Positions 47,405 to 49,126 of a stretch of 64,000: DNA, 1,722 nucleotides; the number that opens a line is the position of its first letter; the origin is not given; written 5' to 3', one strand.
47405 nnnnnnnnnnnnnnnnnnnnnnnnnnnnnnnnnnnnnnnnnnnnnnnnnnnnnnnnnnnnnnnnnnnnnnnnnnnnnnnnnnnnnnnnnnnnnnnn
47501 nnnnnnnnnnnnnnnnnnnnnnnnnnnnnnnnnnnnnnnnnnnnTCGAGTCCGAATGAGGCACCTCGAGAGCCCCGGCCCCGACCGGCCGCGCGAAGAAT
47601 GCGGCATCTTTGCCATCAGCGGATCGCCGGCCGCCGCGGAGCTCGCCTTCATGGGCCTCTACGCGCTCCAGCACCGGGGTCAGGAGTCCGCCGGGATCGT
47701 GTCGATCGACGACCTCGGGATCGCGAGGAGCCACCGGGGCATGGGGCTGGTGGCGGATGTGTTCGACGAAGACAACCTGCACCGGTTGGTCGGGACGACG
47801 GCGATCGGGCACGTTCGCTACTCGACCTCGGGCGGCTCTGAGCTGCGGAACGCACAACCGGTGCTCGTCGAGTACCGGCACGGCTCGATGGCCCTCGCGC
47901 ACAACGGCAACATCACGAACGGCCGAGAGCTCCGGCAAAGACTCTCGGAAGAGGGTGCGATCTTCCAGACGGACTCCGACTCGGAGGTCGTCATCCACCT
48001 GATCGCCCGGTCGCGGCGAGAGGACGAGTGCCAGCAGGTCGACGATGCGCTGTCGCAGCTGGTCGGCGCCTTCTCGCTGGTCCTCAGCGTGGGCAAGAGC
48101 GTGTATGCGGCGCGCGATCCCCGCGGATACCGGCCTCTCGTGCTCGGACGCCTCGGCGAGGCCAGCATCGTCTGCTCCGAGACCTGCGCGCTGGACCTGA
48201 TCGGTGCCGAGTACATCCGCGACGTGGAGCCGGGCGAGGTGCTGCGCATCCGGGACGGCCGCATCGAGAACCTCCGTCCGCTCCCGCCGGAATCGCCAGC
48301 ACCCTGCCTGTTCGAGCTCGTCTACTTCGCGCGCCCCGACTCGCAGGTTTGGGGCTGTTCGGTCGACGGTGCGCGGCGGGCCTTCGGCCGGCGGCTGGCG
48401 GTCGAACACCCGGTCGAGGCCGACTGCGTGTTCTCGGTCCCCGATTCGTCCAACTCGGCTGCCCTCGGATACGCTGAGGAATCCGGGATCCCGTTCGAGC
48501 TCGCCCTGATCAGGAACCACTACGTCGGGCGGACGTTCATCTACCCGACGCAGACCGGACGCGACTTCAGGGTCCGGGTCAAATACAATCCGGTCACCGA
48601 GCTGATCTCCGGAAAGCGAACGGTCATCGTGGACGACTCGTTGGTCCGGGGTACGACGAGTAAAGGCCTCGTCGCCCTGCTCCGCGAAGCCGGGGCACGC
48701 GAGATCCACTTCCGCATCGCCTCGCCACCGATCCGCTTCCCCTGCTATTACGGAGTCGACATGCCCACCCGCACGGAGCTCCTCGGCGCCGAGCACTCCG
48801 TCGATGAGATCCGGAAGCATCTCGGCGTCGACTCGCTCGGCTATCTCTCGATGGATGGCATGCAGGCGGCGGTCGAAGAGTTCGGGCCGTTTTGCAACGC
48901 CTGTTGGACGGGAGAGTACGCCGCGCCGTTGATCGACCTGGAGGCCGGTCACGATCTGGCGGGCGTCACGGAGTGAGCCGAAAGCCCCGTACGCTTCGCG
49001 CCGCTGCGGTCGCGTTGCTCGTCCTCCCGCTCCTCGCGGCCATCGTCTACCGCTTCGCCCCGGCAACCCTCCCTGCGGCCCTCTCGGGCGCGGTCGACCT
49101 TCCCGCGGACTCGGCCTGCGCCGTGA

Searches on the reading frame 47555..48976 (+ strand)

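Call 9: search_protein_families(library=pfam, proteins=[window:47555-48976:+])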
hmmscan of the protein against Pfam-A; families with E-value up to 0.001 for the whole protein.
window:47555-48976:+ (473 aa): 4 families
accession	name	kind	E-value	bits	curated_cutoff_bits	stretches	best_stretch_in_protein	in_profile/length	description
PF13537.11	GATase_7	-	6.1e-20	71.9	25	1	98-213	11-121/123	Glutamine amidotransferase domain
PF13522.11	GATase_6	-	5.3e-19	69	27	1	80-209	10-130/130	Glutamine amidotransferase domain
PF13230.11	GATase_4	-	2.1e-08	33.9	23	1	81-188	72-187/272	Glutamine amidotransferases class-II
PF00156.33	Pribosyltran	-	0.00014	21.7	26.3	1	344-386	78-120/158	Phosphoribosyl transferase domain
